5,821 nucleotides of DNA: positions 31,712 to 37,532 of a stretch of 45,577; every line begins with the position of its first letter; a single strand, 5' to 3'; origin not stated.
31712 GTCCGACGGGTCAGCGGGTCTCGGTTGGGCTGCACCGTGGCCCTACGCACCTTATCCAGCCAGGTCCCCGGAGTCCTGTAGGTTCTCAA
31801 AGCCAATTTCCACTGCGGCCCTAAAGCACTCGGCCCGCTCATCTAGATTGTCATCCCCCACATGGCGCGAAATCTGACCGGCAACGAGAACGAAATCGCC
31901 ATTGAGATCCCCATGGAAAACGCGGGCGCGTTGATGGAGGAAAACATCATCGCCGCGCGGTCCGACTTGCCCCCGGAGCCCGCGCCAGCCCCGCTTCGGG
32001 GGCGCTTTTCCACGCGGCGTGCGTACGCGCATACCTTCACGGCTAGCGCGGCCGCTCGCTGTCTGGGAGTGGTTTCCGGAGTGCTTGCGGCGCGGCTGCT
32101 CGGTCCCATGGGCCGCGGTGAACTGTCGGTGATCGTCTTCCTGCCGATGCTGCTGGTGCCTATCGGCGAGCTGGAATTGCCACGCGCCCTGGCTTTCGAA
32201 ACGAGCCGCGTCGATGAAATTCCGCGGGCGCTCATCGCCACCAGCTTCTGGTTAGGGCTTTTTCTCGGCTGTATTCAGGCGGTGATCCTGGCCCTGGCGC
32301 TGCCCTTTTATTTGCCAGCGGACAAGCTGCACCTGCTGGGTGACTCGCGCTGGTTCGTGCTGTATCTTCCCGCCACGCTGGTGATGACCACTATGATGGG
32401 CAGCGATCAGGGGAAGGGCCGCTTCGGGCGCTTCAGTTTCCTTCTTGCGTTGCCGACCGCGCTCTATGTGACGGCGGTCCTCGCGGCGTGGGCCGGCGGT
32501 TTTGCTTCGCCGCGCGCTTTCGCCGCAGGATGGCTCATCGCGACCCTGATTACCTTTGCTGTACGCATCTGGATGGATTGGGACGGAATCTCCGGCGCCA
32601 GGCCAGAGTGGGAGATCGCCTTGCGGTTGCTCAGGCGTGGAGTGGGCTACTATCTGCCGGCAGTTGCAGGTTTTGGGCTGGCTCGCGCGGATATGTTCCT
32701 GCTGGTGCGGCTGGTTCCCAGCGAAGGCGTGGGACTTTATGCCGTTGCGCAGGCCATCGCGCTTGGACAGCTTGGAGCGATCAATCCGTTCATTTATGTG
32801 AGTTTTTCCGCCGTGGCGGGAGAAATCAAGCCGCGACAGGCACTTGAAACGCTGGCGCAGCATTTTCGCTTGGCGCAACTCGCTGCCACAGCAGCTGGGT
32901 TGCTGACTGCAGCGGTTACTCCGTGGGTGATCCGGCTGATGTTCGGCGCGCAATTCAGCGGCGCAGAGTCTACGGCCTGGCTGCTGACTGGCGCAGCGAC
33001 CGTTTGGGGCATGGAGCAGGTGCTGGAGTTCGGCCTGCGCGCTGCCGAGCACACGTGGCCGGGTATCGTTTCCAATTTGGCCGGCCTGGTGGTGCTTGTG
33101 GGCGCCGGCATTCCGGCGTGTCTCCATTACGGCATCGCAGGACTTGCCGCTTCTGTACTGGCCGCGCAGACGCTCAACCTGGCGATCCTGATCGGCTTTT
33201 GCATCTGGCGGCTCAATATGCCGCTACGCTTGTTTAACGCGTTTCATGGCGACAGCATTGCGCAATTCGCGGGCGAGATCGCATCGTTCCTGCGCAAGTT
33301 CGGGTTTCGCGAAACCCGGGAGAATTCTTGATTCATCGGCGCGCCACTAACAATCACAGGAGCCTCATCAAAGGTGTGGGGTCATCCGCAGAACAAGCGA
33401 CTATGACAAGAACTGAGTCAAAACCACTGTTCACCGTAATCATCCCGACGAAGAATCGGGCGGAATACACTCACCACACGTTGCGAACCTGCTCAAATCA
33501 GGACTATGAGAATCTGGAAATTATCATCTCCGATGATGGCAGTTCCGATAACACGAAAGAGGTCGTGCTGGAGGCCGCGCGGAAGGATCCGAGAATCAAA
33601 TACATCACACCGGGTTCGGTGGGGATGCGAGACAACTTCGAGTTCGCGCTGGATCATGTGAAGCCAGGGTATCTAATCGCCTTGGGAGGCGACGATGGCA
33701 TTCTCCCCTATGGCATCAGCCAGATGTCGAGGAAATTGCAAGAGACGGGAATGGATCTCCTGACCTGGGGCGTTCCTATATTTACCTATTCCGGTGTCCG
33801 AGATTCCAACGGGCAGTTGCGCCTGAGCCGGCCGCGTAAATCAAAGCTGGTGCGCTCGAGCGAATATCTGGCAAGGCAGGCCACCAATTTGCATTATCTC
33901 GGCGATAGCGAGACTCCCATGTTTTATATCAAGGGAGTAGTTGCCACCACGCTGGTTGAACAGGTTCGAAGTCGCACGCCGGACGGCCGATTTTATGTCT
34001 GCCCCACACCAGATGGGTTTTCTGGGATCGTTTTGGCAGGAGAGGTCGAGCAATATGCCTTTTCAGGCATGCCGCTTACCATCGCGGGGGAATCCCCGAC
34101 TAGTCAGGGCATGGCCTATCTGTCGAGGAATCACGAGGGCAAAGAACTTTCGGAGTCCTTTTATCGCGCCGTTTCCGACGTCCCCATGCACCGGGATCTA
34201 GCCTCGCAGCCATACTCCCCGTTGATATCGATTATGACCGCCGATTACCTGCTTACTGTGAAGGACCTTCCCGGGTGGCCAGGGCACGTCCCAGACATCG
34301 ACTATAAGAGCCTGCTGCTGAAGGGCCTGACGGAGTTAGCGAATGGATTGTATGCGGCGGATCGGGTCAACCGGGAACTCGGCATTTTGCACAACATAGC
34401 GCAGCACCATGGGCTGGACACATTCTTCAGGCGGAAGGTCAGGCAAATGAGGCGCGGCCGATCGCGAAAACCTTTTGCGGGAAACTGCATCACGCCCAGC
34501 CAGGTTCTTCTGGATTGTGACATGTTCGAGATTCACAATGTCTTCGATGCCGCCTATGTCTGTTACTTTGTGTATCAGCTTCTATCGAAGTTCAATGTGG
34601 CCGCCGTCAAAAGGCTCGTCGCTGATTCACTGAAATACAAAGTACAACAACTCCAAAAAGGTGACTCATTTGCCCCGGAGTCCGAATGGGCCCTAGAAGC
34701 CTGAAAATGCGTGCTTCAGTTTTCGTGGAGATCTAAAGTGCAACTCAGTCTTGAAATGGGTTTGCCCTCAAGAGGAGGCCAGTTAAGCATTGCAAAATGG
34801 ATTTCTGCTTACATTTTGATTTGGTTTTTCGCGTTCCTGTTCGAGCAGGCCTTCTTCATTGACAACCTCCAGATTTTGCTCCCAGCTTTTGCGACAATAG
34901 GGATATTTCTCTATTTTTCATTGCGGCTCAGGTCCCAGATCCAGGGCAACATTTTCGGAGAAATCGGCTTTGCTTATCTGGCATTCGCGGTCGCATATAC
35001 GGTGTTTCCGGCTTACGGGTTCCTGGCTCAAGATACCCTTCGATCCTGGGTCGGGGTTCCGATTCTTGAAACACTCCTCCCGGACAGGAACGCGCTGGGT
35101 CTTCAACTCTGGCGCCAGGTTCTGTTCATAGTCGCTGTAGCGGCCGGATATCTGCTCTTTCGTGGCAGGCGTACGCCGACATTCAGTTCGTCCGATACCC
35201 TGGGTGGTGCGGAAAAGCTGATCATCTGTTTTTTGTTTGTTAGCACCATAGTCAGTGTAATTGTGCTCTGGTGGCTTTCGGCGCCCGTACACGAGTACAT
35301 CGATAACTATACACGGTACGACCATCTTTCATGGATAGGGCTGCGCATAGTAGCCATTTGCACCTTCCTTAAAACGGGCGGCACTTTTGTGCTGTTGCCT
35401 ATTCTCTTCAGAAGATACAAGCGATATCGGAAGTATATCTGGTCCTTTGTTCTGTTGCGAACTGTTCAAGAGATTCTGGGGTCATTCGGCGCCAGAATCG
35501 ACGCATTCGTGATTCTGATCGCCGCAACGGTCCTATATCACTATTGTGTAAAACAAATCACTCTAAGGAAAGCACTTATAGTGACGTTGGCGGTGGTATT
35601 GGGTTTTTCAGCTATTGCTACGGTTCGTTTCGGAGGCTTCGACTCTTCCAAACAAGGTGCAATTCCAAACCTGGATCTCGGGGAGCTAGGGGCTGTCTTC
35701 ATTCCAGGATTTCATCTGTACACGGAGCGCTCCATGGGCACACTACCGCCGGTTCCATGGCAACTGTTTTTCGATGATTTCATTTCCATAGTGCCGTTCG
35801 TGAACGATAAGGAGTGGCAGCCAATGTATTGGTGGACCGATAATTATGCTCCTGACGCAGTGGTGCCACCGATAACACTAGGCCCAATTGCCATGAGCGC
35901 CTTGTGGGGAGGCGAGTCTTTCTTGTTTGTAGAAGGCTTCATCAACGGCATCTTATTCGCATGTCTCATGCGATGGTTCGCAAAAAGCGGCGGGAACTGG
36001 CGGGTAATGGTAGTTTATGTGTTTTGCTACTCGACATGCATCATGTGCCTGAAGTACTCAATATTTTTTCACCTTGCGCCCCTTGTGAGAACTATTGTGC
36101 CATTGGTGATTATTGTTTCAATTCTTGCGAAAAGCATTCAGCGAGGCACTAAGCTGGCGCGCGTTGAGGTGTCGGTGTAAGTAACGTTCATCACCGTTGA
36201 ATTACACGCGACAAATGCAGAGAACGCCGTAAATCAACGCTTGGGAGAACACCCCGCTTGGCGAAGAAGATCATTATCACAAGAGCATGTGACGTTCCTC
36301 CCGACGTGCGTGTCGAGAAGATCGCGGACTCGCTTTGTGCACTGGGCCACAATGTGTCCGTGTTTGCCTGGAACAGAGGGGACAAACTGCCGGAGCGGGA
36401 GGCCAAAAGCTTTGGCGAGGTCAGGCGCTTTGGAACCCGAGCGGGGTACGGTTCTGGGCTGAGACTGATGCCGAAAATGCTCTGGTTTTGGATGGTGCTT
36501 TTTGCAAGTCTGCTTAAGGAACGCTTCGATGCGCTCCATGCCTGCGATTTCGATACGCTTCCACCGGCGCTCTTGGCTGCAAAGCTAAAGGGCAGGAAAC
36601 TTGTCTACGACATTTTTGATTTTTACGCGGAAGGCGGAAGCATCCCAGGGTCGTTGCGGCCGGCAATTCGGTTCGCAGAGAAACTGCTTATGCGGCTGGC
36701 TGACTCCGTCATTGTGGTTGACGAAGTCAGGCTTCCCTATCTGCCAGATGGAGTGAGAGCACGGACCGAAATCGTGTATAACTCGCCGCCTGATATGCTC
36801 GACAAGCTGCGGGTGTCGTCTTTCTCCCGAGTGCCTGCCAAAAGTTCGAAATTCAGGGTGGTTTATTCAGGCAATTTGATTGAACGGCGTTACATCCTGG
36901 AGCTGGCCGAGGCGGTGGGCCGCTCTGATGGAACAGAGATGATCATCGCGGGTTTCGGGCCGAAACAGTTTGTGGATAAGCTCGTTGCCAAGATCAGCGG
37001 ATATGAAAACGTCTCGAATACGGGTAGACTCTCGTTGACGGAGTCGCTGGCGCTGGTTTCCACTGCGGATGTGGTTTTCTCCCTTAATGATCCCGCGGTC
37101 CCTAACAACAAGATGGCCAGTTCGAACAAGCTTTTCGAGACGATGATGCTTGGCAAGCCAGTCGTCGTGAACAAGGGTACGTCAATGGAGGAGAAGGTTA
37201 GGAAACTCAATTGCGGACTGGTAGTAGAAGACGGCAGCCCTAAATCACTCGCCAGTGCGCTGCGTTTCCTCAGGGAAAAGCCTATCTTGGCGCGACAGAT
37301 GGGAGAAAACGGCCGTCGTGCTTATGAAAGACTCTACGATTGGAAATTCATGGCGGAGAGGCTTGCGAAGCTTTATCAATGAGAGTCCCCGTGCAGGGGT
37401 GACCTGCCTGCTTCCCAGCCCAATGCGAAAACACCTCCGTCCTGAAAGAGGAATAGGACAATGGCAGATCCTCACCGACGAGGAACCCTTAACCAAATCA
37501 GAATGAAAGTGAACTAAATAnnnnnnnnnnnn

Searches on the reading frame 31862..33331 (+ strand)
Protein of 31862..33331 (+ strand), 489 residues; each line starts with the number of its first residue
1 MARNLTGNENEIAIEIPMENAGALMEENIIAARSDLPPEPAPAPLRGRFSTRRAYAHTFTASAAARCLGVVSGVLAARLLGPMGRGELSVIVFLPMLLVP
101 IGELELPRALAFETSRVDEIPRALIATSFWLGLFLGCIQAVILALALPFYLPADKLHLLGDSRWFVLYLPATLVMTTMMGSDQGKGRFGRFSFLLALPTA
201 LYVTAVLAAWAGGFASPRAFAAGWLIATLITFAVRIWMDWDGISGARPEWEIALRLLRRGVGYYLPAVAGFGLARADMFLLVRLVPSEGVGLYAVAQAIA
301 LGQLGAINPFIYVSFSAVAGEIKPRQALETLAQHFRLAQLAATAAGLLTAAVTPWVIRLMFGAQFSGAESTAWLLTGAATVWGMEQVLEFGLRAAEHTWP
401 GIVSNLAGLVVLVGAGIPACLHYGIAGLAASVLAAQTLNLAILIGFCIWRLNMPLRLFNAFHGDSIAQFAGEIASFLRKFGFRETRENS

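Call 5: search_protein_families(library=pfam, proteins=[window:31862-33331:+], max_evalue=0.01)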
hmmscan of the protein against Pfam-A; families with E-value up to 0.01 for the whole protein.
window:31862-33331:+ (489 aa): 2 families
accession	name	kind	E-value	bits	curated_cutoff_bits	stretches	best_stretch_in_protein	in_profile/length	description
PF13440.11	Polysacc_synt_3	-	1.7e-05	24.7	23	1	77-367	3-290/293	Polysaccharide biosynthesis protein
PF01943.22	Polysacc_synt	-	0.00011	22.2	28.2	1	58-314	8-266/274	Polysaccharide biosynthesis protein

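Call 33: search_protein_families(library=ncbifam, proteins=[window:31862-33331:+], max_evalue=0.01)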
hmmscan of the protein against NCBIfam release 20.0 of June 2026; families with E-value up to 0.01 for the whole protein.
window:31862-33331:+ (489 aa): 1 family
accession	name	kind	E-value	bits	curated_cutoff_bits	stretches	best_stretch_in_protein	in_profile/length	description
NF005843.0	PRK07764.1-1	equivalog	0.0016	16.7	1190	1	292-381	320-405/964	DNA polymerase III subunit gamma and tau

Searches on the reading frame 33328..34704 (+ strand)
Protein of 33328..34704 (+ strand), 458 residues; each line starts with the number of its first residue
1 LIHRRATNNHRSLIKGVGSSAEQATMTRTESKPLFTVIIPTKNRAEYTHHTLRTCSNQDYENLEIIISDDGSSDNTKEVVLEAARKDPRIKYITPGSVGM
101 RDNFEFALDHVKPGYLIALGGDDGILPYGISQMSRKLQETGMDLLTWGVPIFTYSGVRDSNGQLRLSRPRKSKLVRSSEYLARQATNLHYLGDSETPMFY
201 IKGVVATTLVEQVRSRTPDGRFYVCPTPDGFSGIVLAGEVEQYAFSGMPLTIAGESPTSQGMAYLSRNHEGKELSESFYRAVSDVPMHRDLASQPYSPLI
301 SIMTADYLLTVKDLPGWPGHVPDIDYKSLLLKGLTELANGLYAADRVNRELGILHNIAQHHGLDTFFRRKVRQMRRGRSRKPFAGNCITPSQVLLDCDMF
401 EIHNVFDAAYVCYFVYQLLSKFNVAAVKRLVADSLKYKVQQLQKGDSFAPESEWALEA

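Call 5: search_protein_families(library=pfam, proteins=[window:33328-34704:+], max_evalue=0.01)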
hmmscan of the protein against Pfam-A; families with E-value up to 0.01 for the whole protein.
window:33328-34704:+ (458 aa): 2 families
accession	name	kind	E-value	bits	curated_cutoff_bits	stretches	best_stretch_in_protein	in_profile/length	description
PF00535.33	Glycos_transf_2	-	3e-21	76.5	23.3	1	36-165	1-131/168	Glycosyl transferase family 2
PF13641.12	Glyco_tranf_2_3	-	1.3e-06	29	27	1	35-127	3-100/230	Glycosyltransferase like family 2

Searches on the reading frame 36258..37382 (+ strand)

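Call 5: search_protein_families(library=pfam, proteins=[window:36258-37382:+], max_evalue=0.01)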
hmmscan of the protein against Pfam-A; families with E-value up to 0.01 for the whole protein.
window:36258-37382:+ (374 aa): 5 families
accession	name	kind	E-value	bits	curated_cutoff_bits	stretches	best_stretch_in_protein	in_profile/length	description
PF13579.12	Glyco_trans_4_4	-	6.3e-15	56.3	29.7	1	17-157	5-137/158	Glycosyl transferase 4-like domain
PF00534.26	Glycos_transf_1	-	8.5e-12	45.4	26.4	1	194-354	11-171/172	Glycosyl transferases group 1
PF13439.12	Glyco_transf_4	-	9.4e-12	45.7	28.5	1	18-175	7-164/170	Glycosyltransferase Family 4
PF13692.12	Glyco_trans_1_4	-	3e-10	41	27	1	200-338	3-139/142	Glycosyl transferases group 1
PF13524.12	Glyco_trans_1_2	-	2e-09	38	25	1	245-369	18-142/144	Glycosyl transferase-like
